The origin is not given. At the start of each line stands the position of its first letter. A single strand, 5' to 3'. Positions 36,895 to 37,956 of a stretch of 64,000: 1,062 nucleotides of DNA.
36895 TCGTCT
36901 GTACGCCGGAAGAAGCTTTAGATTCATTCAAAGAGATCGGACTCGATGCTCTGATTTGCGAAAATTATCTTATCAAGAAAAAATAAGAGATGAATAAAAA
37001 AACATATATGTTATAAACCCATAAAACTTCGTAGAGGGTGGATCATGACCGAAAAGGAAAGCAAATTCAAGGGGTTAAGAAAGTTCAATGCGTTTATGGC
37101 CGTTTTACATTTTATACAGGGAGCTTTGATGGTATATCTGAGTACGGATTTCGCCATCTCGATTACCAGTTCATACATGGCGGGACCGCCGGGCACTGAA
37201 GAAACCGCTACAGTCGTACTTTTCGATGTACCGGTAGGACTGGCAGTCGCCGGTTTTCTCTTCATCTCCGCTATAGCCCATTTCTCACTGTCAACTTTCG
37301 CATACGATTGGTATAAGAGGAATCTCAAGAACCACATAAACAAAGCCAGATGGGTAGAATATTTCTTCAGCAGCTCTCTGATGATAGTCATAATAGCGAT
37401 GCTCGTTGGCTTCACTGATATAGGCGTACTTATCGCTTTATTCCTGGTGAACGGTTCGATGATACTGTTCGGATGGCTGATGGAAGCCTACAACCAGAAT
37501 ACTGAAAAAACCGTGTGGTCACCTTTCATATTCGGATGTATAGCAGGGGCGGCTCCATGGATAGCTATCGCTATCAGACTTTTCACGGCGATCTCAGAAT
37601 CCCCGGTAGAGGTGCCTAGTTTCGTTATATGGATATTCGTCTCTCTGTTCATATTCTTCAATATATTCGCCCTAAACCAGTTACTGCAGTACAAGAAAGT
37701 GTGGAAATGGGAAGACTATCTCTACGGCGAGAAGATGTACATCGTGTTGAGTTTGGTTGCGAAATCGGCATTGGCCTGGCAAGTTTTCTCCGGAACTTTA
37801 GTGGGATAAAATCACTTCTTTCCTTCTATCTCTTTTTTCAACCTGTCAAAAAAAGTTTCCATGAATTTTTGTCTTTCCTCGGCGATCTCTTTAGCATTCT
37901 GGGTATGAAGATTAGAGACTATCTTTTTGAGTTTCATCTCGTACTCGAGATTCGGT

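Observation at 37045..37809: Heliorhodopsin gene in an acidic-proteome archaeon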

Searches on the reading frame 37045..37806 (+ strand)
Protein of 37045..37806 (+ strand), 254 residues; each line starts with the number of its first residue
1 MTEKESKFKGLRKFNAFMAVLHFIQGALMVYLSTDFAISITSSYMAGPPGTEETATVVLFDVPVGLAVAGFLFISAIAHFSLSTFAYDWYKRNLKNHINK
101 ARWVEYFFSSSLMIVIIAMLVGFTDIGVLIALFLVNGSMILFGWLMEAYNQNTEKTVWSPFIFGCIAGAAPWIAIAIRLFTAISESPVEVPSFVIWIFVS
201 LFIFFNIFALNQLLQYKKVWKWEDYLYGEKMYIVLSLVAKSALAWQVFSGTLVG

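Call 4: search_protein_families(library=pfam, proteins=[window:37045-37806:+], max_evalue=0.01)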
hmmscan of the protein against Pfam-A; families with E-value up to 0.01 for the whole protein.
window:37045-37806:+ (254 aa): 1 family
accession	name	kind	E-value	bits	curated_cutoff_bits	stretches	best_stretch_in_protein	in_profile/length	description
PF18761.7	Heliorhodopsin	-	2.8e-102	341.6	26.7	1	11-252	1-242/242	Heliorhodopsin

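Call 5: search_solved_structures(query=window:37045-37806:+, max_evalue=0.01, show_alignments=3)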
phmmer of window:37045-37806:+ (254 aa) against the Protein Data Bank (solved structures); distinct sequences matched with E-value up to 0.01: 6.
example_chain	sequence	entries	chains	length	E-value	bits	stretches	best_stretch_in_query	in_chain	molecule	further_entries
9ljj_A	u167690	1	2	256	4.5e-73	249.1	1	7-253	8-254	Heliorhodopsin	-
6su3_X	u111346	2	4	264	5e-73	248.9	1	7-253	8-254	48C12 heliorhodopsin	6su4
6uh3_A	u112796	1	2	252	9.3e-73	248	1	7-253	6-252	Heliorhodopsin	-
6is6_A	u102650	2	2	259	1.6e-72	247.3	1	4-252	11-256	heliorhodopsin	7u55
7clj_A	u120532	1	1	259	3.6e-72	246.1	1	4-252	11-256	heliorhodopsin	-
9vfc_A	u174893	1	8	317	5.9e-39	137.3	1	10-251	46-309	heliorhodopsin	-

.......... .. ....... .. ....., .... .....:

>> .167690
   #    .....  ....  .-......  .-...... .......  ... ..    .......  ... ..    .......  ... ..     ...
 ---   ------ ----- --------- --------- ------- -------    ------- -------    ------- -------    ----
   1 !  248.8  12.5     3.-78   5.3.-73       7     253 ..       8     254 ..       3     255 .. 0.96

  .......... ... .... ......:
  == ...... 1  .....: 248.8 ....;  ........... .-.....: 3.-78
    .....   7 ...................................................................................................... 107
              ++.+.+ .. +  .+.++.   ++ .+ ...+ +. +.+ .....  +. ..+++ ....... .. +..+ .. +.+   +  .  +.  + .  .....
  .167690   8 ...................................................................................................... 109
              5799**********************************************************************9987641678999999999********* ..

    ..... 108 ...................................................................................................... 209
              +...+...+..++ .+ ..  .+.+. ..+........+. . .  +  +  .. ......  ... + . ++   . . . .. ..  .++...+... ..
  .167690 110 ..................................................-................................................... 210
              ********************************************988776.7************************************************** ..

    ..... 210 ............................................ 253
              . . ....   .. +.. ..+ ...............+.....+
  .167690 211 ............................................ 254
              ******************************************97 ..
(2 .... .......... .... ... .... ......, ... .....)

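Call 8: find_homologous_proteins(query=window:37045-37806:+, max_evalue=1e-10)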
Query window:37045-37806:+ (254 aa): 7218 proteins with E <= 1e-10 among 8000 candidates; the best 120 are listed.
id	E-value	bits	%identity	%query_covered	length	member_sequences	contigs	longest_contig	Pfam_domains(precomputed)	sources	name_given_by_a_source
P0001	4.6e-151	519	92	100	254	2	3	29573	PF18761.8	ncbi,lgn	-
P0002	1.0e-138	479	85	100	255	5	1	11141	PF18761.8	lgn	-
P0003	2.5e-136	471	82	100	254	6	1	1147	PF18761.8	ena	-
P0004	1.1e-134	466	84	100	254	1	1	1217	PF18761.8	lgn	-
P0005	2.1e-134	465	84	100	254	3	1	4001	PF18761.8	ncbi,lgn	-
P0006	3.5e-133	461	83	100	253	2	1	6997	PF18761.8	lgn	-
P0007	1.3e-130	452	80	100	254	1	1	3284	PF18761.8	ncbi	-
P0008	2.1e-127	442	77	100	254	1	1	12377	PF18761.8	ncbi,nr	ncbi:MAG: heliorhodopsin HeR [Candidatus Thermoplasmatota archaeon]|nr:heliorhodopsin HeR [Candidatu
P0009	1.0e-126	440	79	100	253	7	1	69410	PF18761.8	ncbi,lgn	ncbi:MAG: heliorhodopsin HeR [Thermoplasmatota archaeon]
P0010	2.6e-126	438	78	98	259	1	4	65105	PF18761.8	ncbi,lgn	ncbi:MAG: heliorhodopsin HeR [Candidatus Natronoplasma sp.]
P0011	6.8e-126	437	79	100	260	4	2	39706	PF18761.8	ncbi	-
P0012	1.5e-125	436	78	99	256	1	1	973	PF18761.8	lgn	-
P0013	2.0e-125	435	77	100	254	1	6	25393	PF18761.8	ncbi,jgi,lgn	-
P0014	5.8e-125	434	77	100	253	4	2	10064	PF18761.8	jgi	-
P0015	1.1e-123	430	76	100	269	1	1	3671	PF18761.8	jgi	-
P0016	8.5e-123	427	78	100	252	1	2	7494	PF18761.8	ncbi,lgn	ncbi:MAG: heliorhodopsin HeR [Candidatus Thermoplasmatota archaeon]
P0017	4.4e-122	424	74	100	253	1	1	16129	PF18761.8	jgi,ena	-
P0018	8.6e-122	423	73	99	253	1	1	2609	PF18761.8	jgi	-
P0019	1.2e-121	423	75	100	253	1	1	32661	PF18761.8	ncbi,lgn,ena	-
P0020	3.8e-121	421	78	98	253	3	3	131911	PF18761.8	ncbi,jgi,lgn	-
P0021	4.1e-121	421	75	100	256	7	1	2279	PF18761.8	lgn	-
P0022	2.0e-120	419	75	100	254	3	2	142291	PF18761.8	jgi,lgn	-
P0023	2.1e-119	416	73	100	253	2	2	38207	PF18761.8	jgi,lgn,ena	-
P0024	5.2e-119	414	73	100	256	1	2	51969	PF18761.8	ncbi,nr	ncbi:MAG: heliorhodopsin HeR [Candidatus Thermoplasmatota archaeon]|nr:heliorhodopsin HeR [Candidatu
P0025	1.4e-118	413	75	98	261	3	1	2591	PF18761.8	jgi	-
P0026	2.1e-118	412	75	98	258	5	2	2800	PF18761.8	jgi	-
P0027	2.7e-117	409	71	100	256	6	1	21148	PF18761.8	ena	-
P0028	8.0e-117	407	71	100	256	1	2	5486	PF18761.8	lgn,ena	-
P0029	1.3e-115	403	72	100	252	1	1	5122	PF18761.8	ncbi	-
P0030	4.6e-115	401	72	100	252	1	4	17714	PF18761.8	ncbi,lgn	-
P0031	7.3e-115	401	73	98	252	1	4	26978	PF18761.8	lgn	-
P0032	7.6e-115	401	71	99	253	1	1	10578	PF18761.8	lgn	-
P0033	3.4e-114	399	72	98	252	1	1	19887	PF18761.8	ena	-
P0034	3.8e-114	398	72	98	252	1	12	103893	PF18761.8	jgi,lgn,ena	-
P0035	4.3e-114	398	71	99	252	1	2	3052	PF18761.8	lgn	-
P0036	6.1e-114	398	71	99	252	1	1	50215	PF18761.8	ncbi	ncbi:MAG: heliorhodopsin HeR [Halanaerobiales bacterium]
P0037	1.7e-113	396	72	98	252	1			PF18761.8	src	-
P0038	1.7e-113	396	71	98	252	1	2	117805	PF18761.8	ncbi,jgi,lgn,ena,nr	ncbi:MAG: heliorhodopsin HeR [Halanaerobiales bacterium]|nr:heliorhodopsin HeR [Halanaerobiales bact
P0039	4.6e-113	395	71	99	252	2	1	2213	PF18761.8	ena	-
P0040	1.2e-112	393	70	99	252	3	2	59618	PF18761.8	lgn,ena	-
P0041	1.5e-112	393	71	98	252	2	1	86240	PF18761.8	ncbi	-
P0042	3.4e-112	392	70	98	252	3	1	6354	PF18761.8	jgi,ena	-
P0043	7.1e-112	391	71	99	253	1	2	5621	PF18761.8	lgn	-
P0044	8.5e-112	391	71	98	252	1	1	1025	PF18761.8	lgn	-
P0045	8.8e-112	391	71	99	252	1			PF18761.8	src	-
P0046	9.1e-112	391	73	98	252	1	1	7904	PF18761.8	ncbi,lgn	-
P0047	2.1e-111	389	69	99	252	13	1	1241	PF18761.8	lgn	-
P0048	6.9e-111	388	70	97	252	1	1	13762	PF18761.8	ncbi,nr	ncbi:MAG: heliorhodopsin HeR [Halanaerobiales bacterium]|nr:heliorhodopsin HeR [Halanaerobiales bact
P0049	8.6e-111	387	70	98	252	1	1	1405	PF18761.8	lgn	-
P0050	4.2e-110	385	72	98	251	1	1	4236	PF18761.8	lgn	-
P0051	4.9e-110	385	72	98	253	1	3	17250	PF18761.8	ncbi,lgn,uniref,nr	ncbi:hypothetical protein AKJ37_07455 [candidate division MSBL1 archaeon SCGC-AAA259I09]|uniref:Heli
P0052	6.8e-110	384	69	98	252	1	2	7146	PF18761.8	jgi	jgi:hypothetical protein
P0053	1.6e-109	383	72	98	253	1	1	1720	PF18761.8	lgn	-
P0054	5.0e-109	382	72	98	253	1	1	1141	PF18761.8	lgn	-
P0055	1.2e-108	380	70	98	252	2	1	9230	PF18761.8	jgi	-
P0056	7.7e-108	378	70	97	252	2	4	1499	PF18761.8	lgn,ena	-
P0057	9.8e-108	377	70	99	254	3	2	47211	PF18761.8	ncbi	-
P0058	1.6e-107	377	71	98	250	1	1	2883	PF18761.8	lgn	-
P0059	2.6e-107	376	70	97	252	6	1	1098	PF18761.8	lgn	-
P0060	1.6e-106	373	68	98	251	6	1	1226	PF18761.8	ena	-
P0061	2.5e-106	373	68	100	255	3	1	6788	PF18761.8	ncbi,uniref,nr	ncbi:hypothetical protein AKJ64_02920 [candidate division MSBL1 archaeon SCGC-AAA259E17]|uniref:Heli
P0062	2.5e-106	373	69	98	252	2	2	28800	PF18761.8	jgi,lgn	-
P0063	3.6e-106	372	77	89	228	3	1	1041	PF18761.8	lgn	-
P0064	1.2e-105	371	70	99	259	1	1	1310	PF18761.8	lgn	-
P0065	1.5e-104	367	69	98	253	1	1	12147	PF18761.8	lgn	-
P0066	8.2e-104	365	67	98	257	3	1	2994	PF18761.8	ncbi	ncbi:MAG: heliorhodopsin HeR [Candidatus Paceibacterota bacterium]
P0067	8.5e-104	365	67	100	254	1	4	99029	PF18761.8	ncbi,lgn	ncbi:MAG: heliorhodopsin HeR [Candidatus Hadarchaeia archaeon]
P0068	1.7e-102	360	68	98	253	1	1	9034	PF18761.8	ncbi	-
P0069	6.3e-102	358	67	99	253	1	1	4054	PF18761.8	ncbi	ncbi:MAG: heliorhodopsin HeR [Candidatus Paceibacterota bacterium]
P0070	1.5e-100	354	69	93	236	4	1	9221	PF18761.8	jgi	-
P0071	3.0e-99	350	63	99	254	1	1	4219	PF18761.8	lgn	-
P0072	7.9e-97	342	67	93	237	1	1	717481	PF18761.8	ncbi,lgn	-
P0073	2.4e-96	340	62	99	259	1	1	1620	PF18761.8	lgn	-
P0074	5.3e-96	339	62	99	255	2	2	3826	PF18761.8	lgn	-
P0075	7.0e-96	339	64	99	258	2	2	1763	PF18761.8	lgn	-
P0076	1.7e-95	337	72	89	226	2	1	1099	PF18761.8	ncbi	-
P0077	2.8e-95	337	64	99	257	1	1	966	PF18761.8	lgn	-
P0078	4.0e-92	326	70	84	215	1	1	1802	PF18761.8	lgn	-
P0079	4.0e-90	320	60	99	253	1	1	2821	PF18761.8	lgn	-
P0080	7.5e-88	312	60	97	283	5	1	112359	PF18761.8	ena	-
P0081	1.2e-87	312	59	99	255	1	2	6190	PF18761.8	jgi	jgi:hypothetical protein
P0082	1.2e-87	312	59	98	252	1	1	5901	PF18761.8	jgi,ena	-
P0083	1.6e-87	311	61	93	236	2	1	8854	PF18761.8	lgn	-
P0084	1.8e-86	308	60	99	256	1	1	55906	PF18761.8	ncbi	ncbi:MAG: heliorhodopsin HeR [Candidatus Thermoplasmatota archaeon]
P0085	1.9e-86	308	58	99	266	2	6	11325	PF18761.8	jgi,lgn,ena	-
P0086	1.9e-86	308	59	98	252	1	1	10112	PF18761.8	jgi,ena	-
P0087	6.2e-86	306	59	98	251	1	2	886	PF18761.8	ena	-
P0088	9.0e-86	305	58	99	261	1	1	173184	PF18761.8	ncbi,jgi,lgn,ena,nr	ncbi:MAG: heliorhodopsin HeR [Candidatus Berkelbacteria bacterium]|nr:heliorhodopsin HeR [Candidatus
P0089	1.1e-85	305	58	99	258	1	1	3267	PF18761.8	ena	-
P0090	1.2e-85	305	58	99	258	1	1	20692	PF18761.8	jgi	-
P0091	1.4e-85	305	58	98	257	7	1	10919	PF18761.8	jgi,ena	-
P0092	1.7e-85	305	59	98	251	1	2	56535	PF18761.8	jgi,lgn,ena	-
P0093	2.0e-85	304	60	98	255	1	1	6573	PF18761.8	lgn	-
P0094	3.9e-85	303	58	98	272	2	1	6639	PF18761.8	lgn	-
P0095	4.4e-85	303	57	98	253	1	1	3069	PF18761.8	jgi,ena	-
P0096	5.7e-85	303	58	98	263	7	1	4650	PF18761.8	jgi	jgi:hypothetical protein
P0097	6.1e-85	303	59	89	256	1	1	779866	PF18761.8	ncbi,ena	-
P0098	7.3e-85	302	57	99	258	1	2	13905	PF18761.8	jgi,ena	-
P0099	7.4e-85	302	59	97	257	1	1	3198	PF18761.8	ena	-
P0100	8.7e-85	302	59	99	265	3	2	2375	PF18761.8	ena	-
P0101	9.5e-85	302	59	98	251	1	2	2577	PF18761.8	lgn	-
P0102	1.0e-84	302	59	98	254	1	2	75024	PF18761.8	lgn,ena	-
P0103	1.3e-84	302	58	98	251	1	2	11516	PF18761.8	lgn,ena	-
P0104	1.4e-84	302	59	89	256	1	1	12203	PF18761.8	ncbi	ncbi:MAG: heliorhodopsin HeR [Nocardioidaceae bacterium]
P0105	1.5e-84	301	58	98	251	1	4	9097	PF18761.8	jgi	-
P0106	1.5e-84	301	58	98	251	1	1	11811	PF18761.8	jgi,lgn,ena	-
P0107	1.6e-84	301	58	99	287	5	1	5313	PF18761.8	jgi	jgi:hypothetical protein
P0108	1.8e-84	301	58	98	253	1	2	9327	PF18761.8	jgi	jgi:hypothetical protein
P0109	1.8e-84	301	59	100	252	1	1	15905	PF18761.8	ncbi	-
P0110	1.9e-84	301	58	98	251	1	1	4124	PF18761.8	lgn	-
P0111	2.0e-84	301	57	97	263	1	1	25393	PF18761.8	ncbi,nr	ncbi:MAG: heliorhodopsin HeR [Actinobacteria bacterium]|nr:heliorhodopsin HeR [Actinomycetota bacter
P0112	2.2e-84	301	57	97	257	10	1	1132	PF18761.8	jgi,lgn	-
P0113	2.2e-84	301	57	98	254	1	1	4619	PF18761.8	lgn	-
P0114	2.5e-84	301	56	98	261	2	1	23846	PF18761.8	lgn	-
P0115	3.2e-84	300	59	98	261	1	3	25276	PF18761.8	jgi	jgi:hypothetical protein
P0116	3.5e-84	300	59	98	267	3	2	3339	PF18761.8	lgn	-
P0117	3.6e-84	300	56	99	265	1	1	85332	PF18761.8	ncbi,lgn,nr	ncbi:MAG: heliorhodopsin HeR [Actinomycetota bacterium]|nr:heliorhodopsin HeR [Actinomycetota bacter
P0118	3.7e-84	300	59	98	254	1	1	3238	PF18761.8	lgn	-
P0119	3.9e-84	300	56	99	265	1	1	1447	PF18761.8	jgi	jgi:hypothetical protein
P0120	4.5e-84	300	61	98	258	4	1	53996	PF18761.8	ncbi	-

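Call 9: find_encoding_contigs(protein=window:37045-37806:+, flank=10000, max_places=6)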
Protein window:37045-37806:+ (254 aa): 4 contigs read that carry it; 3 places shown.
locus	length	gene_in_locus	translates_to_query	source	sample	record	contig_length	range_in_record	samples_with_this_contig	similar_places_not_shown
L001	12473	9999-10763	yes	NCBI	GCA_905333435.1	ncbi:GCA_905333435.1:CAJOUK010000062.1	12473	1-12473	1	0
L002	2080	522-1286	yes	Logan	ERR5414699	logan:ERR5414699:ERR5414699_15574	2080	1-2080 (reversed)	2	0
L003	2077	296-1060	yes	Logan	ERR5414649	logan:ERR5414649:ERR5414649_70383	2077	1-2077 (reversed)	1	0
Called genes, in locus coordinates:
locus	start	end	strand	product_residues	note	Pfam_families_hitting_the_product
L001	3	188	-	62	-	?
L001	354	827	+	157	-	PF13527:Acetyltransf_9 (weak), PF00583:Acetyltransf_1, PF13673:Acetyltransf_10 (weak), PF13508:Acetyltransf_7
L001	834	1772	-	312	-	PF00586:AIRS, PF02769:AIRS_C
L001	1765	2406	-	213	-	PF02581:TMP-TENI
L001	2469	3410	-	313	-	PF00586:AIRS, PF02769:AIRS_C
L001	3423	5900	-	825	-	PF13545:HTH_Crp_2 (faint), PF13181:TPR_8 (faint), PF00931:NB-ARC (weak), PF13173:AAA_14 (faint), PF13401:AAA_22 (weak), PF13424:TPR_12 (weak), PF17874:TPR_MalT (weak), PF13424:TPR_12 (weak), +7 more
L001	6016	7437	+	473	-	PF01368:DHH (weak), PF21763:DHH_CID, PF02272:DHHA1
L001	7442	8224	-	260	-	PF24827:AstE_AspA_cat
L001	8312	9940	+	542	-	PF02543:Carbam_trans_N, PF00814:TsaD (weak), PF16861:Carbam_trans_C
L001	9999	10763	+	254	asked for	PF18761:Heliorhodopsin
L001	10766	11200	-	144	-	-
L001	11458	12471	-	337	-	?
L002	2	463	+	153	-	?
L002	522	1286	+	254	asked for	PF18761:Heliorhodopsin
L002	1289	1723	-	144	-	-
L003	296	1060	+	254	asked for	PF18761:Heliorhodopsin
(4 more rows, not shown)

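Call 10: find_related_loci(query=window:37045-37806:+, collection=genome_contigs, flank=10000)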
Query window:37045-37806:+ (254 aa) in genome_contigs; peptide patterns used: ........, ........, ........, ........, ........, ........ (x = any residue, [..] = any of these).
528 stretches matched a pattern; 178 encode a relative of the query (tblastn E <= 1e-3); the best 80 are kept; 80 distinct loci.
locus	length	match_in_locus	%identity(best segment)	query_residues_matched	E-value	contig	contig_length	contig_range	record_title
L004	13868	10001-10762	92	1-254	4e-158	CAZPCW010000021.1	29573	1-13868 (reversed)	MAG TPA_asm: uncultured Thermoplasmata archaeon isolate ERP127260_co1_37 genome assembly, contig: NODE_537_length_29573_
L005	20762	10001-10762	86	1-254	2e-146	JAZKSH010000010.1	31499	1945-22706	MAG: Thermoplasmatota archaeon isolate NA-30cm_bin.11 NODE_127_length_31499_cov_10.199593, whole genome shotgun sequence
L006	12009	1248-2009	84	1-254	2e-144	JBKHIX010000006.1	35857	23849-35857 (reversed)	MAG: Thermoplasmata archaeon isolate D3M20_1 NODE_8_length_35857_cov_6.595023, whole genome shotgun sequence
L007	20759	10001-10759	83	1-254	2e-139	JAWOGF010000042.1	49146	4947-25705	MAG: Candidatus Saliniplasma sp. isolate BLK6-3.bin.216 k191_2036139, whole genome shotgun sequence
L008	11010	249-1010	82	1-254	4e-132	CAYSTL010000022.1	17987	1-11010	MAG TPA_asm: uncultured Thermoplasmata archaeon isolate ERP127260_co1_34 genome assembly, contig: NODE_1334_length_17987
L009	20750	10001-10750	78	3-252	1e-131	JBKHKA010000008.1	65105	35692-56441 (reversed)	MAG: Candidatus Aenigmatarchaeota archaeon isolate D5M12_30 NODE_83_length_65105_cov_26.554143, whole genome shotgun seq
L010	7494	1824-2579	78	1-254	3e-129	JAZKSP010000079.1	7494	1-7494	MAG: Thermoplasmatota archaeon isolate NA-30cm_bin.7 NODE_1233_length_7494_cov_18.824170, whole genome shotgun sequence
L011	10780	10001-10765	75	1-254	8e-126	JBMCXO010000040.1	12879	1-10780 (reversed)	MAG: Candidatus Natronoplasma sp. isolate D5M12_42 NODE_2022_length_12879_cov_10.287976, whole genome shotgun sequence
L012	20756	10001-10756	74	1-253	2e-125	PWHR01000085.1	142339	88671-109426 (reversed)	MAG: Thermoplasmata archaeon isolate T1Sed10_119m T1-Sed10-C18, whole genome shotgun sequence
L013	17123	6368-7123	72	1-253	8e-122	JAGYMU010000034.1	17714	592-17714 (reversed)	MAG: Halanaerobiales bacterium isolate M55B127 34, whole genome shotgun sequence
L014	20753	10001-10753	71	3-253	2e-120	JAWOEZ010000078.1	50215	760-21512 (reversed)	MAG: Halanaerobiales bacterium isolate BLK6-1.bin.131 k191_2982601, whole genome shotgun sequence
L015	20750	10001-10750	71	4-253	6e-120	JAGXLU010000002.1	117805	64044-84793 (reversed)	MAG: Halanaerobiales bacterium isolate GSL_CB2_7 NODE_5_length_117805_cov_17.7879, whole genome shotgun sequence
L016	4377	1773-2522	69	4-253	1e-115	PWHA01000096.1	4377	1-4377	MAG: Halanaerobiaceae bacterium isolate T1Sed10_139 T1-Sed10-C27343, whole genome shotgun sequence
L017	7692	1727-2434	72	18-253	3e-109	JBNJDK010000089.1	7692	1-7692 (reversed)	MAG: Bacillota bacterium isolate Y23_45dBSd4.bin.61 NODE_4940_length_7692_cov_16.171474, whole genome shotgun sequence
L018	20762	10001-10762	67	1-253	1e-94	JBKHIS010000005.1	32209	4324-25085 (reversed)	MAG: Candidatus Hadarchaeia archaeon isolate D2M19_6 NODE_8_length_32209_cov_5.230889, whole genome shotgun sequence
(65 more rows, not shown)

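Call 17: search_solved_structures(query=window:37045-37806:+, max_evalue=1e-60, show_alignments=5)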
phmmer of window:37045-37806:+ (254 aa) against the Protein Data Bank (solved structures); distinct sequences matched with E-value up to 1e-60: 5.
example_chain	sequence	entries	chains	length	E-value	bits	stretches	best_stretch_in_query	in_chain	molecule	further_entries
9ljj_A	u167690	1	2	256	4.5e-73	249.1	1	7-253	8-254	Heliorhodopsin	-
6su3_X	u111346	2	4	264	5e-73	248.9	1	7-253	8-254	48C12 heliorhodopsin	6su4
6uh3_A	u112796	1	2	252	9.3e-73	248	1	7-253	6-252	Heliorhodopsin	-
6is6_A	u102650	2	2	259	1.6e-72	247.3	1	4-252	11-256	heliorhodopsin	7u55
7clj_A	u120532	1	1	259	3.6e-72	246.1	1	4-252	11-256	heliorhodopsin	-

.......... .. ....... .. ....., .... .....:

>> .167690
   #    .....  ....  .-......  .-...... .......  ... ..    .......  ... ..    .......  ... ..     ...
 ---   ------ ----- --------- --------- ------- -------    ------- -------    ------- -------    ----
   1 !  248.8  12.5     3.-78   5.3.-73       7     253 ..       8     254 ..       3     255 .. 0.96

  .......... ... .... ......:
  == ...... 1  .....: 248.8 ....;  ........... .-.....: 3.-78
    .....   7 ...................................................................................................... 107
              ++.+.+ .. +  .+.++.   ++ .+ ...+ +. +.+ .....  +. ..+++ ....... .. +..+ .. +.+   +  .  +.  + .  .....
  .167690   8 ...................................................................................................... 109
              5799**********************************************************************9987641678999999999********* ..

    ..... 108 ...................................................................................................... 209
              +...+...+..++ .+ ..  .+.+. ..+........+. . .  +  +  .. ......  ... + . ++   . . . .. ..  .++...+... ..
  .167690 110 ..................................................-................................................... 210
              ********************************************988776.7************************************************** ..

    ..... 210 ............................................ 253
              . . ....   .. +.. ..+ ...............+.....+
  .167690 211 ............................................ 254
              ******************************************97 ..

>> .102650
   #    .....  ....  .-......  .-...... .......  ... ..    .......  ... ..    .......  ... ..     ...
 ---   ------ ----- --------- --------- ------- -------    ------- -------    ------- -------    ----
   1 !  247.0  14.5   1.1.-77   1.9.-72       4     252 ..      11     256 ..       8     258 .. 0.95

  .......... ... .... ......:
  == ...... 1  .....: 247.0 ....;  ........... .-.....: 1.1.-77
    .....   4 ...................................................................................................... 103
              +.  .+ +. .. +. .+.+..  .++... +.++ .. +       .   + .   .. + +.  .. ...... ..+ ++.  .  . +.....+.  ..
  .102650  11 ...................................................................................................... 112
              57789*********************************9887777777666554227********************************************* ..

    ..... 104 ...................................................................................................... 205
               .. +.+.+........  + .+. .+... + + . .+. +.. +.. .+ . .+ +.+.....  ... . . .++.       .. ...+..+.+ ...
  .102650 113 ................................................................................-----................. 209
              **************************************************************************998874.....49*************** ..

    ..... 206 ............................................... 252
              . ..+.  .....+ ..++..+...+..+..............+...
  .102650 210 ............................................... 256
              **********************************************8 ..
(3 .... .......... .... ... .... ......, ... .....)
